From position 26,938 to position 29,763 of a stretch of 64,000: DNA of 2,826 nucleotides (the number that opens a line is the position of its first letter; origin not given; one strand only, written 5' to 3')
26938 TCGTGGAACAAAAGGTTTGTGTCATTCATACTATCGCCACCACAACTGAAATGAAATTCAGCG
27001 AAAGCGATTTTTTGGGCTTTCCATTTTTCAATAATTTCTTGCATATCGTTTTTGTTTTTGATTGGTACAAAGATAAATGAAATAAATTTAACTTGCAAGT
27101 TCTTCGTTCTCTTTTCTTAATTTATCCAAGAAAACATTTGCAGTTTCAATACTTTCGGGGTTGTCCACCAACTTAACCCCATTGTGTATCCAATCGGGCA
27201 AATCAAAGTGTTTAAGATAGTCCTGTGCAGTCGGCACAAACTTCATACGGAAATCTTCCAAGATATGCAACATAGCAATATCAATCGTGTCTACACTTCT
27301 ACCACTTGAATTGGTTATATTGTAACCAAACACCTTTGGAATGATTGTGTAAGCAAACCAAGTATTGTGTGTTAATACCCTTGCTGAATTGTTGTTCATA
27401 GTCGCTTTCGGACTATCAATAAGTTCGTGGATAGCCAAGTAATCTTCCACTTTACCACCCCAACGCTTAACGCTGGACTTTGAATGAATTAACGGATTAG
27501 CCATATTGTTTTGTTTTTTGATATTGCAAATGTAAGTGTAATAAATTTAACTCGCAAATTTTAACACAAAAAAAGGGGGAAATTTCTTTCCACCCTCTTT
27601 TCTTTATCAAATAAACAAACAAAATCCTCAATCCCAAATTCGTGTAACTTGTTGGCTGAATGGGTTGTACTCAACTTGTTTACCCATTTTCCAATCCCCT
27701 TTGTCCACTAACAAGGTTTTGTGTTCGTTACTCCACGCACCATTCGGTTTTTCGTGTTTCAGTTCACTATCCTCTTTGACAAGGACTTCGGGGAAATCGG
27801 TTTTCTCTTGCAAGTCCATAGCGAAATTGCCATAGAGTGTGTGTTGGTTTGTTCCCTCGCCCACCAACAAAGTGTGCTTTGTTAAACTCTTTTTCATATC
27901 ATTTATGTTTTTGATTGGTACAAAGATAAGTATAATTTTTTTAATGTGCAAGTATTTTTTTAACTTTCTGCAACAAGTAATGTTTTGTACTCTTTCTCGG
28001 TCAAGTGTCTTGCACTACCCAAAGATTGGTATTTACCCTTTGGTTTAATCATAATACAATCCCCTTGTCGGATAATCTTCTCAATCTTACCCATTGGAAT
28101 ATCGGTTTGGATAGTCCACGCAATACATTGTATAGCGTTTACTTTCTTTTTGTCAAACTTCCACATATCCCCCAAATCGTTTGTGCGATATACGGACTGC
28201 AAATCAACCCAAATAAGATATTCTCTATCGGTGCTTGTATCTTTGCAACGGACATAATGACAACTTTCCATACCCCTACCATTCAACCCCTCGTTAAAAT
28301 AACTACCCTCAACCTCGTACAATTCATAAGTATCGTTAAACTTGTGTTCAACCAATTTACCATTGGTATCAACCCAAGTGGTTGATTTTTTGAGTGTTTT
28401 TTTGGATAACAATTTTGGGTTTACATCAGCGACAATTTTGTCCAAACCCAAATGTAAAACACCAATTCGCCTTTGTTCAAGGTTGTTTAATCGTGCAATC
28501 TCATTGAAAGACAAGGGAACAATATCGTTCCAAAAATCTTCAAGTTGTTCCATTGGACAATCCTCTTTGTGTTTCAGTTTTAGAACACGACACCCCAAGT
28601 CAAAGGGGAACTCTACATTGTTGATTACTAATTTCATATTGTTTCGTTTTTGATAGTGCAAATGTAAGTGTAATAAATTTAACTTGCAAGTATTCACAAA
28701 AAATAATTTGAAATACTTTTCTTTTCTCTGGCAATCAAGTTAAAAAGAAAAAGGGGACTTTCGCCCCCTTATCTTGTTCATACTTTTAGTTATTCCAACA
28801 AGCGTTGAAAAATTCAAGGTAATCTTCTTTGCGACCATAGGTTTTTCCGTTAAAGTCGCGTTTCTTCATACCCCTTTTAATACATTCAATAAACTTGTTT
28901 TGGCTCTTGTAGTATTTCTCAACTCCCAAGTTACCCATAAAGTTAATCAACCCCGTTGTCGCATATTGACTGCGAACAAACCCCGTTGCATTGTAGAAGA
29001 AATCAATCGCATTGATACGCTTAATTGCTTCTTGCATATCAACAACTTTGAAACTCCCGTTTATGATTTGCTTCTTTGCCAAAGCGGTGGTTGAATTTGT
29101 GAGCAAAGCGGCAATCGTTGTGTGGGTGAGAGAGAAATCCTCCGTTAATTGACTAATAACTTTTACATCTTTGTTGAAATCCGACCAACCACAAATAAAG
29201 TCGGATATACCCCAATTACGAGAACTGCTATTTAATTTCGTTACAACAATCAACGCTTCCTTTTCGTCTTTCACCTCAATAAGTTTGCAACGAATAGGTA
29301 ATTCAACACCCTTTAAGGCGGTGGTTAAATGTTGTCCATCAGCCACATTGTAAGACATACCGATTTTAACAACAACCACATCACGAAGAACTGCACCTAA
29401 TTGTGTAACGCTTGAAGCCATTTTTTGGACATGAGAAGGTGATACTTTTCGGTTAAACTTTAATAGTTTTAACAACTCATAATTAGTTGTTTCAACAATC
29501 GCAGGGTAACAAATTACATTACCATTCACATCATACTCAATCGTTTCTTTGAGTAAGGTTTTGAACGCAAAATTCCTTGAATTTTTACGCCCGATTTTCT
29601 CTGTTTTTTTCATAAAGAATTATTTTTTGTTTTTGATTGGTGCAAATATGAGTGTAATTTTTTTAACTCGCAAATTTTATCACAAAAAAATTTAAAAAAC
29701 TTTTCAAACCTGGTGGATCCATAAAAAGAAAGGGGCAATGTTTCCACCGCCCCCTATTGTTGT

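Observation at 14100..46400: About 60 near-identical copies of a Bacteroidetes-type promoter build two divergent arms of single-gene promoter-ORF-terminator cassettes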

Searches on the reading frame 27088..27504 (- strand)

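Call 54: search_protein_families(library=phrogs, proteins=[window:27088-27504:-], max_evalue=0.001)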
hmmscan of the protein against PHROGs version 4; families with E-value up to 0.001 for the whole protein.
window:27088-27504:- (138 aa): 2 families
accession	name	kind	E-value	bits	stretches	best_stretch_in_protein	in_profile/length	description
phrog_8143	-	unknown function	1.7e-27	97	1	1-114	1-116/130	-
phrog_19073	-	unknown function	4.6e-11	43.9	1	3-73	2-68/116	-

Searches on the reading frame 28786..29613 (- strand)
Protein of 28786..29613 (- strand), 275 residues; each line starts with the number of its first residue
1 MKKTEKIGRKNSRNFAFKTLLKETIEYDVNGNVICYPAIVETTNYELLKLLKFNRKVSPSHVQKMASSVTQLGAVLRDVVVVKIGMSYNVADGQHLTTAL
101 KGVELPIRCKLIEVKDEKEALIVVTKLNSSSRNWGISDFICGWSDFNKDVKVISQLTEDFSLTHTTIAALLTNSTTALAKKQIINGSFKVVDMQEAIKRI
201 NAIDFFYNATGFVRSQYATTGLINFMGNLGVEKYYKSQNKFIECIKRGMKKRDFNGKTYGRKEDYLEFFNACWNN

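Call 13: search_protein_families(library=pfam, proteins=[window:28786-29613:-], max_evalue=0.01)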
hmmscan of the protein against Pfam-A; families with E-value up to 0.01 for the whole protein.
window:28786-29613:- (275 aa): 0 families

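Call 54: search_protein_families(library=phrogs, proteins=[window:28786-29613:-], max_evalue=0.001)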
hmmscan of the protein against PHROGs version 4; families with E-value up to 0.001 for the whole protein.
window:28786-29613:- (275 aa): 1 family
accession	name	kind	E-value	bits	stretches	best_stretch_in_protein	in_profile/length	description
phrog_12305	-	DNA, RNA and nucleotide metabolism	7.9e-14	52.4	1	39-213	10-178/271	ParB-like partition protein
